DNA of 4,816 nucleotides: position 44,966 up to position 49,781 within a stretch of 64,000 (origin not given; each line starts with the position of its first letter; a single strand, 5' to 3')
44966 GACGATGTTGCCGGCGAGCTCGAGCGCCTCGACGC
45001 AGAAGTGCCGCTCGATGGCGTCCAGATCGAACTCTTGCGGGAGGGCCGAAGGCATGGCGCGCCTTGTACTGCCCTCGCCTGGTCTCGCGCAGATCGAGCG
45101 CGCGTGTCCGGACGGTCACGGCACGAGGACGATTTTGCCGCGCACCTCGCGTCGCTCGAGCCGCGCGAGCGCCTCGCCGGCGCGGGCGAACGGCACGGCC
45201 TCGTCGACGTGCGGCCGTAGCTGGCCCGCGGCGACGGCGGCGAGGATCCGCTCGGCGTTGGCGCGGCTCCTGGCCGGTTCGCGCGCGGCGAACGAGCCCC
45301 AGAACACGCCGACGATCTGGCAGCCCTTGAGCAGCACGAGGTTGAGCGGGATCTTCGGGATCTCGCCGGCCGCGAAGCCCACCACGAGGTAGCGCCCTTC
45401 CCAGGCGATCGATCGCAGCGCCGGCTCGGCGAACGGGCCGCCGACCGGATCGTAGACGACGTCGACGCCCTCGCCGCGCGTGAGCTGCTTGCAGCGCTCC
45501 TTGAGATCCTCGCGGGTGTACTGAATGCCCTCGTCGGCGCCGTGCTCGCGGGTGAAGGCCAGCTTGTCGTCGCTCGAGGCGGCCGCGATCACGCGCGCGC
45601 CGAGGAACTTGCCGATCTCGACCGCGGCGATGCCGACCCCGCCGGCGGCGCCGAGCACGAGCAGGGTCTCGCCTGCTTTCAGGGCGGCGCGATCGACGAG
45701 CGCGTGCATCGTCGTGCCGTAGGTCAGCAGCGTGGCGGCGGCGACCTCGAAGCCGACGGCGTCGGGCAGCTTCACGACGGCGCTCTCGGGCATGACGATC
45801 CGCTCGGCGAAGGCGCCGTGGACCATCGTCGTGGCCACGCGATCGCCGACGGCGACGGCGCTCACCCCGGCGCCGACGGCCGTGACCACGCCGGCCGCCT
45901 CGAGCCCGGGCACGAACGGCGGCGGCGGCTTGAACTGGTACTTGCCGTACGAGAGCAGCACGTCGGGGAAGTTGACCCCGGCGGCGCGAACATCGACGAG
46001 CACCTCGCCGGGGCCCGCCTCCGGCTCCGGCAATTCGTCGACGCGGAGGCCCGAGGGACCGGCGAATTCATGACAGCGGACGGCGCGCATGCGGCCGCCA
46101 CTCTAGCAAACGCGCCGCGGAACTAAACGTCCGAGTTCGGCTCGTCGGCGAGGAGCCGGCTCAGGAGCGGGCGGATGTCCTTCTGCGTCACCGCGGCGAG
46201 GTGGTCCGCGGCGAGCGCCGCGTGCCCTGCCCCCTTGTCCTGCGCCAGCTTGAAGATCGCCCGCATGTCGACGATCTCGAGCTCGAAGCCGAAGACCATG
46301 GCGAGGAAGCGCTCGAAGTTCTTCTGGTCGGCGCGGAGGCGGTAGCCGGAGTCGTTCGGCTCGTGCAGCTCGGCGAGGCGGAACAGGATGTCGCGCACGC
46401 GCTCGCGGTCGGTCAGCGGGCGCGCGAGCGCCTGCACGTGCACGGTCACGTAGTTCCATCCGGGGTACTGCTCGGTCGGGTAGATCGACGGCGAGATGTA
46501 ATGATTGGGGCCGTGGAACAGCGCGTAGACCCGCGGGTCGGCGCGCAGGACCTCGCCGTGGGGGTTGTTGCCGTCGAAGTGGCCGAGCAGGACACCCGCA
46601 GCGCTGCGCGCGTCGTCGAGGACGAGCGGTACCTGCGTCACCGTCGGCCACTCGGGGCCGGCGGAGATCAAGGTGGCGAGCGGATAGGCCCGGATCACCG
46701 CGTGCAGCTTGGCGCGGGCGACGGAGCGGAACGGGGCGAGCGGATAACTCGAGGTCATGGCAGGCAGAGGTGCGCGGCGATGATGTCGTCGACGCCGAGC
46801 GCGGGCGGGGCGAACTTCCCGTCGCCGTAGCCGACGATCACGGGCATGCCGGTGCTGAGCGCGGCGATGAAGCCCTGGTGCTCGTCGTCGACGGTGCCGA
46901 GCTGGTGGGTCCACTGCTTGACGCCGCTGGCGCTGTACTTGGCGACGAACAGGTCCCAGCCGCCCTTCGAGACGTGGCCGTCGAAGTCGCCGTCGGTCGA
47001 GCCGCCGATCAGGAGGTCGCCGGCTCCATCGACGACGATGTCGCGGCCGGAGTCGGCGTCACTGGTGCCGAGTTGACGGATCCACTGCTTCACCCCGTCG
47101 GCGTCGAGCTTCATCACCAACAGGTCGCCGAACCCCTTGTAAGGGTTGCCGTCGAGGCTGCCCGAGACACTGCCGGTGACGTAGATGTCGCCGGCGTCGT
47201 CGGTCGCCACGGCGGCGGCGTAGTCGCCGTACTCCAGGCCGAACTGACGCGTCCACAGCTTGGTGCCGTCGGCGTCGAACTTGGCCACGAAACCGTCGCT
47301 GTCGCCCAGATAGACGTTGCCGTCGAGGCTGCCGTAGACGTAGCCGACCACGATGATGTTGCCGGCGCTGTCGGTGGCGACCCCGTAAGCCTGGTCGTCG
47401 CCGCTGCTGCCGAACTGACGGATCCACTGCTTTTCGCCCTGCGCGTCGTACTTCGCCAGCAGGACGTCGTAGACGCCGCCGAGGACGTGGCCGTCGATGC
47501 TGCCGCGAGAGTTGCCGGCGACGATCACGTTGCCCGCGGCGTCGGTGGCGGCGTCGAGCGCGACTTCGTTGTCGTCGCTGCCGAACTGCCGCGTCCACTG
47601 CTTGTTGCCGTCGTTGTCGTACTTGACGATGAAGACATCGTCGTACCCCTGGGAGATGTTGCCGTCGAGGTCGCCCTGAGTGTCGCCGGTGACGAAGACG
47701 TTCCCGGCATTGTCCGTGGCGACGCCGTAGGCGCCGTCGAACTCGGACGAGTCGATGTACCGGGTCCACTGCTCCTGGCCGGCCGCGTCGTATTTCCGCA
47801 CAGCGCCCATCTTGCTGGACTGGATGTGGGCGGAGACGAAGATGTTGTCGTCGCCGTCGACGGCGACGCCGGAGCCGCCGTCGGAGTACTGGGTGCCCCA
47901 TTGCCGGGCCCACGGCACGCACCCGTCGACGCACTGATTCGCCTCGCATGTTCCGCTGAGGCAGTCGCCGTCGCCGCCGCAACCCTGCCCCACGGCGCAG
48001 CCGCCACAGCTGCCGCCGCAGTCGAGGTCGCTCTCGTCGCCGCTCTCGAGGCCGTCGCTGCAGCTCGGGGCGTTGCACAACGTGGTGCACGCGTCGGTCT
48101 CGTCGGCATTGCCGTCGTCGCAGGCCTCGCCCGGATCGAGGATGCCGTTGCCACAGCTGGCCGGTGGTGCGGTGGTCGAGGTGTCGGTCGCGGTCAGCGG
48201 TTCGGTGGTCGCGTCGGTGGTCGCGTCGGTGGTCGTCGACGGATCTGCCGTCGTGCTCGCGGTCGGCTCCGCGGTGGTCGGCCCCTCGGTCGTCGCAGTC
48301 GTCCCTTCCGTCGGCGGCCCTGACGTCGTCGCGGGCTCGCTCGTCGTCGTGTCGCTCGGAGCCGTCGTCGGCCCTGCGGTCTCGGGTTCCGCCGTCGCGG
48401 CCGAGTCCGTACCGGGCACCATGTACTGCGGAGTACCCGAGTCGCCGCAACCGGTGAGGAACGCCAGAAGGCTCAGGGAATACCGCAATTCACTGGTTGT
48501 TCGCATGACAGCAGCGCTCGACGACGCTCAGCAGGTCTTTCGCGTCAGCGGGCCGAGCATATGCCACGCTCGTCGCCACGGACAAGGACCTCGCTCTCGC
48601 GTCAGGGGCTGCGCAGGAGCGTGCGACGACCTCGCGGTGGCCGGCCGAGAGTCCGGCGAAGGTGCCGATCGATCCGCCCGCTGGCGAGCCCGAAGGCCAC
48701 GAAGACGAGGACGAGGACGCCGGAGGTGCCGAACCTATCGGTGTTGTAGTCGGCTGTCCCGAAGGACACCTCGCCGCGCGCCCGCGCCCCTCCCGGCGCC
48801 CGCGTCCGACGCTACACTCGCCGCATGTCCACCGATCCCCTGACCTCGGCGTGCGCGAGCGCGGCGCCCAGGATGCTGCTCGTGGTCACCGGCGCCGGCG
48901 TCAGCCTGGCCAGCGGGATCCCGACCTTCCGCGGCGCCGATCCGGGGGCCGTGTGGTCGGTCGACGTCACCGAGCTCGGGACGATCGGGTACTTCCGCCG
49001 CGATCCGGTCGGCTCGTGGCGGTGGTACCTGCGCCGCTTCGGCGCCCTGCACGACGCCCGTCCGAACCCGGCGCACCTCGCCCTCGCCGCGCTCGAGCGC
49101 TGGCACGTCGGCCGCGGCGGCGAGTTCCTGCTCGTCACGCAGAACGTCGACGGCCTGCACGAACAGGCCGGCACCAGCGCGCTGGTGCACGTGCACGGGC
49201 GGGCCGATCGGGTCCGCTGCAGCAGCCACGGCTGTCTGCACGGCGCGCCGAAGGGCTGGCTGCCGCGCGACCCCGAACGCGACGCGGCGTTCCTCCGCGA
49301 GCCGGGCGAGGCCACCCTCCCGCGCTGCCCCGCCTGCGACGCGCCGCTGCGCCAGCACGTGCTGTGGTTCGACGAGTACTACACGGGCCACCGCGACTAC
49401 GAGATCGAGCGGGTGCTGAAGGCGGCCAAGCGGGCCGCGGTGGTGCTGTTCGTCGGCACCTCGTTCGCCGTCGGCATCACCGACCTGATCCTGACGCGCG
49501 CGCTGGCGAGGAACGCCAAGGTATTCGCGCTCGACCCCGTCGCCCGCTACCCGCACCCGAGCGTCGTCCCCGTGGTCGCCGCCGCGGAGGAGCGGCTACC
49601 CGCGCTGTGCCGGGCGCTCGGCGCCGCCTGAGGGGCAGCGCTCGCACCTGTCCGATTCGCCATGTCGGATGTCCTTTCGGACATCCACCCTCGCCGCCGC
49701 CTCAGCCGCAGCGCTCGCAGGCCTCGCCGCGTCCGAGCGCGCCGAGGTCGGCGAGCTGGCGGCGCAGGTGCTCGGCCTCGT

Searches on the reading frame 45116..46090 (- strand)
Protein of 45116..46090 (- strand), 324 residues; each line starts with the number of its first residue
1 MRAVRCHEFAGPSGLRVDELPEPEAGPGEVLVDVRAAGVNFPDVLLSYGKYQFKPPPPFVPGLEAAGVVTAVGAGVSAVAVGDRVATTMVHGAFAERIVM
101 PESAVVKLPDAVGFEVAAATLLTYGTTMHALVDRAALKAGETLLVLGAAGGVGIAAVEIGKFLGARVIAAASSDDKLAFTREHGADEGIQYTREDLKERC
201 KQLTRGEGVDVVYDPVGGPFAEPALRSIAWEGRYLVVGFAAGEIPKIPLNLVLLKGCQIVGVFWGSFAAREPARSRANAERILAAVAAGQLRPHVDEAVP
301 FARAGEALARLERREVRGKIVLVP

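Call 66: search_protein_families(library=pfam, proteins=[window:45116-46090:-], max_evalue=0.00001)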
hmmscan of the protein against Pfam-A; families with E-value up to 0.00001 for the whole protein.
window:45116-46090:- (324 aa): 3 families
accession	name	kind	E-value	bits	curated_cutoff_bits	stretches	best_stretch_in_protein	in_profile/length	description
PF00107.32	ADH_zinc_N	-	1.7e-27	96.3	31.8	1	151-268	1-118/129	Zinc-binding dehydrogenase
PF13602.12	ADH_zinc_N_2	-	5.6e-21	76.3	27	1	184-322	2-134/134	Zinc-binding dehydrogenase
PF08240.17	ADH_N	-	2.2e-19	70.1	23.5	1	26-110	1-104/104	Alcohol dehydrogenase GroES-like domain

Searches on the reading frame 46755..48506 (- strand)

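Call 66: search_protein_families(library=pfam, proteins=[window:46755-48506:-], max_evalue=0.00001)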
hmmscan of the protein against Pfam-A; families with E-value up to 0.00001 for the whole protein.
window:46755-48506:- (583 aa): 2 families
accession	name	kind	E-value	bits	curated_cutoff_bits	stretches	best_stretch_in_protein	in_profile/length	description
PF06739.17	SBBP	-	4.2e-30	103.9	20.5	2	474-509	1-38/38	Beta-propeller repeat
PF13360.13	PQQ_2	-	2.4e-06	27.8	27.6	1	199-426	17-201/233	Outer membrane protein assembly factor BamB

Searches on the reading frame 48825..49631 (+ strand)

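Call 66: search_protein_families(library=pfam, proteins=[window:48825-49631:+], max_evalue=0.00001)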
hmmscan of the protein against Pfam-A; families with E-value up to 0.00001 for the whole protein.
window:48825-49631:+ (268 aa): 1 family
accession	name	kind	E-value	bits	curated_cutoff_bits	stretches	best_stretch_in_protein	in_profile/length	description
PF02146.23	SIR2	-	5.4e-28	98.6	24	1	23-216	1-178/180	Sir2 family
